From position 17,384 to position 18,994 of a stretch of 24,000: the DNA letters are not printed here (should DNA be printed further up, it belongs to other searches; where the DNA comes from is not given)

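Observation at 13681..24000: Uncharacterised divergent ~10-gene glycoconjugate synthesis/export locus with chained start-stop overlaps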

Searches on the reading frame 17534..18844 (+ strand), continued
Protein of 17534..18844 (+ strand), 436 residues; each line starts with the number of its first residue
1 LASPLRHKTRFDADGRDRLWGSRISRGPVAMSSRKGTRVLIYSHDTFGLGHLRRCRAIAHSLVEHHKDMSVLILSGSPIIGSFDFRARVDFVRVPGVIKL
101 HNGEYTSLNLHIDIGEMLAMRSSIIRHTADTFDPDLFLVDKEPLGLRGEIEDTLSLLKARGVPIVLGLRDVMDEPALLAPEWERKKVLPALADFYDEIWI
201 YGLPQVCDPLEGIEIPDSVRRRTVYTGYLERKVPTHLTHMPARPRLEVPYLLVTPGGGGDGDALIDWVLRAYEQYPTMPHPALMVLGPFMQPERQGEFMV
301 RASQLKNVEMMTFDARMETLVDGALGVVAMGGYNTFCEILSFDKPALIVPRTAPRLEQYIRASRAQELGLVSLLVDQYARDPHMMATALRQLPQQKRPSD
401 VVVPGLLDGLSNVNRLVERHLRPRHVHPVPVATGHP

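Call 22: search_dna_similar(query=window:17624-18844:+, collection=plasmids, mode=protein, max_rows=60, rows=spread)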
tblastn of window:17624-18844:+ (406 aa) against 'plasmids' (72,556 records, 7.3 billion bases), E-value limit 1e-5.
Records with a match: 275; places in all: 463; records where one place covers at least 80% of the query: 274.
Best place of each record, by identity: 60-80% 3; <60% 272.
By first word of the organism name: Rhizobium 143; Sinorhizobium 80; Escherichia 10; Ensifer 9; Azospirillum 7; Phyllobacterium 5; Sulfitobacter 4; Candidatus 4; Shinella 3; Tritonibacter 2; and 8 more.
By predicted mobility (MOB-suite, as given by PLSDB): non-mobilizable 141; mobilizable 96; conjugative 38.
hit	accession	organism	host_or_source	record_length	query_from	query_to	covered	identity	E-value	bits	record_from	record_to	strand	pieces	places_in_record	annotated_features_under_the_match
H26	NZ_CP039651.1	Azospirillum sp. TSA2s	Soil,rice paddy soil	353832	8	391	95%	72.4%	0e+0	569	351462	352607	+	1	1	glycosyltransferase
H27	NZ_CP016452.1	Sinorhizobium sp. RAC02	Microbial isolate,Algal phycosphere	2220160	7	398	97%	55.6%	4e-135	434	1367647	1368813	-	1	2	none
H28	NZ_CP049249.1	Rhizobium rhizoryzae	cell culture,soil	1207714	1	404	100%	53.3%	5e-124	402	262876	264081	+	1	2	none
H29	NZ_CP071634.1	Rhizobium sp. NZLR1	lentil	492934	1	397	98%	54.0%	5e-126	407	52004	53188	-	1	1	glycosyltransferase family protein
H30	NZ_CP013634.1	Rhizobium sp. N324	Phaseolus vulgaris,Whole ...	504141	7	402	98%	54.0%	4e-126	408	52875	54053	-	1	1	glycosyltransferase family protein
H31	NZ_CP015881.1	Ensifer adhaerens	silty clay loam soil (pH 6.1)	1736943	1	397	98%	53.9%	9e-124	401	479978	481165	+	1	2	none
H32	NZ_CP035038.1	Sinorhizobium fredii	single cell,soil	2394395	7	387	94%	55.9%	3e-131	423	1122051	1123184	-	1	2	none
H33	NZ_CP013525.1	Rhizobium phaseoli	Phaseolus vulgaris,Whole ...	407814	7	402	98%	53.8%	2e-125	406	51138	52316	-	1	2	glycosyltransferase family protein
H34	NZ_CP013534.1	Rhizobium phaseoli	Phaseolus vulgaris,Whole ...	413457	7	402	98%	53.8%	2e-125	406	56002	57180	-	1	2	glycosyltransferase family protein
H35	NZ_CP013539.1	Rhizobium phaseoli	Phaseolus vulgaris,Whole ...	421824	7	402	98%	53.8%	2e-125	406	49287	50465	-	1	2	glycosyltransferase family protein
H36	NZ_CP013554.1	Rhizobium phaseoli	Phaseolus vulgaris,Whole ...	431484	7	402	98%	53.8%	2e-125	406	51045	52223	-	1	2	glycosyltransferase family protein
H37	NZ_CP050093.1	Rhizobium leguminosarum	Trifolium pratense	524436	1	397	98%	53.5%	6e-127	410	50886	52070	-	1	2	glycosyltransferase family protein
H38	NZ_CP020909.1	Rhizobium etli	Phaseolus vulgaris,cell culture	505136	7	397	96%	54.2%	4e-126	408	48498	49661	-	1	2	glycosyltransferase family protein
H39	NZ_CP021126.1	Rhizobium sp. Kim5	Phaseolus vulgaris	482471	7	397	96%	54.2%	7e-126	407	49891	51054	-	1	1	glycosyltransferase family protein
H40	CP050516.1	Rhizobium leguminosarum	Trifolium repens,cell culture,root ...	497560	1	397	98%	53.3%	1e-125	406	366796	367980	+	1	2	hypothetical protein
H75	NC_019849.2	Sinorhizobium meliloti GR4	-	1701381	5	387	94%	53.8%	1e-119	389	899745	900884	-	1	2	none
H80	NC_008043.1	Ruegeria sp. TM1040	-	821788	3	396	97%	49.6%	3e-105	348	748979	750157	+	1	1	glycosyltransferase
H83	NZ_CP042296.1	Escherichia coli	crow,cell culture,cloacal swab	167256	8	344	83%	33.4%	2e-42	166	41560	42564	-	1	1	glycosyl transferase family 28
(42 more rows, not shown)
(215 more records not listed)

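Call 23: get_annotated_region(hit=H75, flank=15000)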
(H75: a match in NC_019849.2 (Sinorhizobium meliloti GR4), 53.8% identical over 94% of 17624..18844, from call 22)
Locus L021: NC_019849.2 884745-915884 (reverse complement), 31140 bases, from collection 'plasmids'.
description: Sinorhizobium meliloti GR4 plasmid pRmeGR4d, complete sequence
organism: Sinorhizobium meliloti GR4 (NCBI taxid 1235461)
taxonomy: Bacteria; Pseudomonadota; Alphaproteobacteria; Hyphomicrobiales; Rhizobiaceae; Sinorhizobium; Sinorhizobium meliloti; Sinorhizobium meliloti GR4
host: -; source: -; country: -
typing (MOB-suite, as given by PLSDB): mobilizable; relaxase MOBQ
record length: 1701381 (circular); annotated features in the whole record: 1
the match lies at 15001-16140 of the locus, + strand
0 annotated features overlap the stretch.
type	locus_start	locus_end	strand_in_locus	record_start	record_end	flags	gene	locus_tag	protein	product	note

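Call 32: get_annotated_region(hit=H2, flank=14000)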
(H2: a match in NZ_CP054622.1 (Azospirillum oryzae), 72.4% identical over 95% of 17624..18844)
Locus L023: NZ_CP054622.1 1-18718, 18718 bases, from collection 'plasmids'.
description: Azospirillum oryzae strain KACC 14407 plasmid unnamed7, complete sequence
organism: Azospirillum oryzae (NCBI taxid 286727)
taxonomy: Bacteria; Pseudomonadota; Alphaproteobacteria; Rhodospirillales; Azospirillaceae; Azospirillum; Azospirillum oryzae
host: -; source: cell culture,soil; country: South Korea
typing (MOB-suite, as given by PLSDB): mobilizable; relaxase MOBH
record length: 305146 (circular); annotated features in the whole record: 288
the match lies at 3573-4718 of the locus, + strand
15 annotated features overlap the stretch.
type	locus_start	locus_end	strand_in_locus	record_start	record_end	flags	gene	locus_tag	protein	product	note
CDS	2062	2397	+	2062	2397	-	-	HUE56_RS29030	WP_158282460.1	copper-binding protein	-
CDS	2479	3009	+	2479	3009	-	-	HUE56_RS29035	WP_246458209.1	DUF411 domain-containing protein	-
CDS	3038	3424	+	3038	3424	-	-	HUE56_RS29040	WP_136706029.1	hypothetical protein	-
CDS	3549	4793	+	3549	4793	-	-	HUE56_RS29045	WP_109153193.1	glycosyltransferase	-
CDS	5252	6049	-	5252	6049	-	-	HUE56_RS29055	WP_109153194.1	hypothetical protein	-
CDS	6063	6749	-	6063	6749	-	-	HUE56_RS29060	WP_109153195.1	hypothetical protein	-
CDS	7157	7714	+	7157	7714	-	-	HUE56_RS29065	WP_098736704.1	recombinase family protein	GO:0006310 - DNA recombination [Evidence IEA]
CDS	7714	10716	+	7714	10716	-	-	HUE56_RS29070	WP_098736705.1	Tn3 family transposase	-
CDS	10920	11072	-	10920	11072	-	-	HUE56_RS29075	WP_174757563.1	hypothetical protein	-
CDS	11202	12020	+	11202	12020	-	-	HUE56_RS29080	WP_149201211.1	IS6 family transposase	-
CDS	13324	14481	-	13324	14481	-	-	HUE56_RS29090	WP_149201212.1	porin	-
CDS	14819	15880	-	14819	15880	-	-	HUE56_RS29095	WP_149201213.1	maleylacetate reductase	-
CDS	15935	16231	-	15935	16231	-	-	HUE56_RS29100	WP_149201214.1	Dabb family protein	-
CDS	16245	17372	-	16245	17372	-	mmsB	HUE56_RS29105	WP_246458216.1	multiple monosaccharide ABC transporter permease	-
CDS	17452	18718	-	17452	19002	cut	mmsA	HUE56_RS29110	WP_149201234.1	multiple monosaccharide ABC transporter ATP-binding protein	-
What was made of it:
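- Tried and rejected: It is a lone GT next to transposases and gives no context (call 32).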

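Call 33: get_annotated_region(hit=H80, flank=14000)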
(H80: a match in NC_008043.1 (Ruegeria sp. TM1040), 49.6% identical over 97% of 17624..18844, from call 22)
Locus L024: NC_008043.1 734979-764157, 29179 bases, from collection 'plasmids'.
description: Ruegeria sp. TM1040 megaplasmid, complete sequence
organism: Ruegeria sp. TM1040 (NCBI taxid 292414)
taxonomy: Bacteria; Pseudomonadota; Alphaproteobacteria; Rhodobacterales; Roseobacteraceae; Ruegeria; Ruegeria sp. TM1040
host: -; source: -; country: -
typing (MOB-suite, as given by PLSDB): non-mobilizable
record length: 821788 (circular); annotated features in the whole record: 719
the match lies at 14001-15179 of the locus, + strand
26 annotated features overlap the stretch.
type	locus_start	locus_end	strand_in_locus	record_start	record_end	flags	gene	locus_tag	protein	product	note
CDS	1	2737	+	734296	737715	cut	-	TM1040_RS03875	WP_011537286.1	indolepyruvate ferredoxin oxidoreductase family protein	-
CDS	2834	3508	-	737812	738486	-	-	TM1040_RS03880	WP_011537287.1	TetR/AcrR family transcriptional regulator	GO:0006355 - regulation of DNA-templated transcription [Evidence IEA]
CDS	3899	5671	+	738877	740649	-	-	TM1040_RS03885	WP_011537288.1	ABC transporter ATP-binding protein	-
CDS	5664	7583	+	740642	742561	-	-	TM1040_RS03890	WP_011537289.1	ABC transporter substrate-binding protein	-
CDS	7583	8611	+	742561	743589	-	-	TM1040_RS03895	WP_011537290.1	ABC transporter permease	GO:0055085 - transmembrane transport [Evidence IEA]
CDS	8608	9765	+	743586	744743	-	-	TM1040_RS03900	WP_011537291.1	ABC transporter permease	-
CDS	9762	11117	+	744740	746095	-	-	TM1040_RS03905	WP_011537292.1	CoA transferase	-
CDS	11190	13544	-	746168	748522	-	-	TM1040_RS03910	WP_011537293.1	mechanosensitive ion channel family protein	-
CDS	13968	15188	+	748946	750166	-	-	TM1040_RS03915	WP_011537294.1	glycosyltransferase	-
CDS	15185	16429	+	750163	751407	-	-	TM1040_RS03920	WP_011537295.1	glycosyltransferase family 4 protein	-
CDS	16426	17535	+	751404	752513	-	-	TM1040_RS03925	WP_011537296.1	glycosyltransferase family 4 protein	-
CDS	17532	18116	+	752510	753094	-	-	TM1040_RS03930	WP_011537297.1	histidine phosphatase family protein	-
CDS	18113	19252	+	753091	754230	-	-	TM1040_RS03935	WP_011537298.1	glycosyltransferase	-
CDS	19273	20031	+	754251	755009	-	-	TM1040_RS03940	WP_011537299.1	polysaccharide deacetylase family protein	-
CDS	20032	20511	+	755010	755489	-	-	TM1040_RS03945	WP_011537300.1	class I SAM-dependent methyltransferase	-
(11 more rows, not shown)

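Call 34: get_annotated_region(hit=H83, flank=9000)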
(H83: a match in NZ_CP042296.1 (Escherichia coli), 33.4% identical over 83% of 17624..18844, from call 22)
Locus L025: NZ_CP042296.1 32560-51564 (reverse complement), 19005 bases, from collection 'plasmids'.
description: Escherichia coli strain RM9088 plasmid p1RM9088, complete sequence
organism: Escherichia coli (NCBI taxid 562)
taxonomy: Bacteria; Pseudomonadota; Gammaproteobacteria; Enterobacterales; Enterobacteriaceae; Escherichia; Escherichia coli
host: -; source: crow,cell culture,cloacal swab; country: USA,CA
typing (MOB-suite, as given by PLSDB): conjugative; replicon IncFIA,IncFIB; relaxase MOBF,MOBP; mating-pair formation MPF_Unknown
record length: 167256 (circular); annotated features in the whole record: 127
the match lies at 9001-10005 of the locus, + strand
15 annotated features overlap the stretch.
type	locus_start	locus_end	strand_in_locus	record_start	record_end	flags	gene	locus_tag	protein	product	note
CDS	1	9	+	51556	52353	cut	faeH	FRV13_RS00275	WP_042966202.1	F4 (K88) fimbria minor subunit FaeH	-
CDS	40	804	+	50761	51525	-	faeI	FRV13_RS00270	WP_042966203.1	F4 (K88) fimbria minor subunit FaeI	-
CDS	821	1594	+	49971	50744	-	faeJ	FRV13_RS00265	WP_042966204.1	F4 (K88) fimbria accessory protein FaeJ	-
CDS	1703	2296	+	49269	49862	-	-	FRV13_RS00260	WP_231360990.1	hypothetical protein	-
CDS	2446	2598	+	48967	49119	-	-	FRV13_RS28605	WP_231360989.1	hypothetical protein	-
CDS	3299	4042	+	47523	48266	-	-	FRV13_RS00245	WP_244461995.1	fimbrial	-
CDS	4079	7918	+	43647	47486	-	-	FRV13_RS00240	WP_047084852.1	S6 family peptidase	GO:0006508 - proteolysis [Evidence IEA]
CDS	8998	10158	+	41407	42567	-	-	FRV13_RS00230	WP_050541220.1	glycosyl transferase family 28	-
CDS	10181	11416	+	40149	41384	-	-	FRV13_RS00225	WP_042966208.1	glycosyltransferase family 4 protein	-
CDS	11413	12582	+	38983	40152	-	-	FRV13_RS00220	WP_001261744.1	glycosyltransferase family 4 protein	-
CDS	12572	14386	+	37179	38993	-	-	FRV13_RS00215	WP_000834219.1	ABC transporter ATP-binding protein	-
CDS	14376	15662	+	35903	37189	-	-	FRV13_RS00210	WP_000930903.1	aminoglycoside phosphotransferase family protein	GO:0016310 - phosphorylation [Evidence IEA]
CDS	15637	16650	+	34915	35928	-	-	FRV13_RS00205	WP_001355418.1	phosphotransferase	-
CDS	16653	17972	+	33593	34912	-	-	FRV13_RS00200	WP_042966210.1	alginate export family protein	-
CDS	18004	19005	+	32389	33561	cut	-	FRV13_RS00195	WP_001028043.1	nucleotide sugar dehydrogenase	GO:0000271 - polysaccharide biosynthetic process [Evidence IEA]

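Call 55: search_protein_families(library=ncbifam, proteins=[L003:16715-18604:+, L003:18601-20520:+, L003:16227-16718:+], max_evalue=0.00001)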
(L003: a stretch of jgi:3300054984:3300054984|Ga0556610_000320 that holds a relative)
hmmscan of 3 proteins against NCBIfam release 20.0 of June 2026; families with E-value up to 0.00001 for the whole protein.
L003:16715-18604:+ (629 aa): 191 families (the best 25 are shown)
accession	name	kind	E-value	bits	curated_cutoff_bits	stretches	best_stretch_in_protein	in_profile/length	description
NF007613.0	PRK10261.1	equivalog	4.8e-184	613.2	1077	1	2-618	10-613/623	glutathione ABC transporter ATP-binding protein GsiA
NF008453.0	PRK11308.1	subfamily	5e-157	522.3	408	2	303-575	7-272/334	dipeptide ABC transporter ATP-binding protein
NF043079.1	MMSYN1_0167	equivalog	2.8e-153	511.7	740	3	91-278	298-484/561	oligopeptide ABC transporter ATP-binding protein OppD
NF011713.0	PRK15134.1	equivalog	6.6e-152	506.8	834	2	2-272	3-265/529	microcin C ABC transporter ATP-binding protein YejF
NF011659.0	PRK15079.1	equivalog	8.4e-148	491.5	540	2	308-590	11-291/334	murein tripeptide/oligopeptide ABC transporter ATP binding protein OppF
NF043078.1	MMSYN1_0168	equivalog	4.6e-144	481.5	800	4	440-576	469-605/649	oligopeptide ABC transporter ATP-binding protein OppF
NF007010.1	PRK09473.1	subfamily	1.6e-142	474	575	2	4-283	1-269/318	oligopeptide ABC transporter ATP-binding protein OppD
NF043071.1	DppF_dipep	equivalog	2.8e-139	464.2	660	2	305-577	10-275/331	dipeptide ABC transporter ATP-binding subunit DppF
NF008246.0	PRK11022.1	equivalog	1.4e-137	458.1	541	2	3-286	2-275/326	dipeptide ABC transporter ATP-binding protein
TIGR02770.1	nickel_nikD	equivalog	1.1e-127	424.1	318.7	2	24-266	2-228/230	nickel import ATP-binding protein NikD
NF047576.1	opine_ATP_CntF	equivalog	6.2e-115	383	385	2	3-269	1-255/264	staphylopine uptake ABC transporter ATP-binding protein CntF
NF047578.1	opine_ATP_CntD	equivalog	1.8e-114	381.5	380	2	3-267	1-253/266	staphylopine uptake ABC transporter ATP-binding protein CntD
TIGR02769.1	nickel_nikE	equivalog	1.3e-112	375.6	332.55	2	308-576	2-261/265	nickel import ATP-binding protein NikE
NF007739.0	PRK10419.1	subfamily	1.4e-104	349.4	354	2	308-574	3-260/268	nickel ABC transporter ATP-binding protein NikE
NF011674.0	PRK15093.1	equivalog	3.6e-91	305.7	627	2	3-272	2-267/330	putrescine export ABC transporter ATP-binding protein SapD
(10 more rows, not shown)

L003:18601-20520:+ (639 aa): 8 families
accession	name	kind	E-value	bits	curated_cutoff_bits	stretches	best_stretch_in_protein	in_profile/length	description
NF045467.1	Opp4A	equivalog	1.4e-25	89.5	650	2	266-503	224-458/556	oligopeptide ABC transporter substrate-binding protein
TIGR02294.1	nickel_nikA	equivalog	6.1e-20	71.2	393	2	254-493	167-391/501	nickel ABC transporter substrate-binding protein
TIGR04028.1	SBP_KPN_01854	hypoth_equivalog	1.1e-16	60.5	468.5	1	361-482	265-383/509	TIGR04028 family ABC transporter substrate-binding protein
NF011684.0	PRK15104.1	equivalog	3.8e-13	49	947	1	96-153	78-135/543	oligopeptide ABC transporter substrate-binding protein OppA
NF047575.1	opine_bind_CntA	exception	1e-12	47.4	800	1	89-179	67-152/535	staphylopine-dependent metal ABC transporter substrate-binding lipoprotein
NF043070.1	DppA_dipep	equivalog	7.8e-10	37.9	1005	0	361-495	302-426/535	dipeptide ABC transporter periplasmic-binding protein DppA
NF007287.0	PRK09755.1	equivalog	1.2e-09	37.5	1098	1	83-152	59-129/535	ABC transporter substrate-binding protein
NF045468.1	Opp5A_nikA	equivalog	1.6e-08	33.5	600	0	362-476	254-363/488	nickel ABC transporter substrate-binding protein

L003:16227-16718:+ (163 aa): 0 families
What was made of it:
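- On Opp/Dpp/Yej cluster-C ABC importer: GsiA 613 bits and YejF 507 bits, both below cut-off (call 55).
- Closest known: Secrete-and-recapture small-molecule systems with Opp/Nik-family importers. Same: The ATPase scores 383 bits on CntF, against a cut-off of 385 (call 55).
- Closest known: Secrete-and-recapture small-molecule systems with Opp/Nik-family importers. Different: The CntA match of the binding protein is weak (47 bits, call 55).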
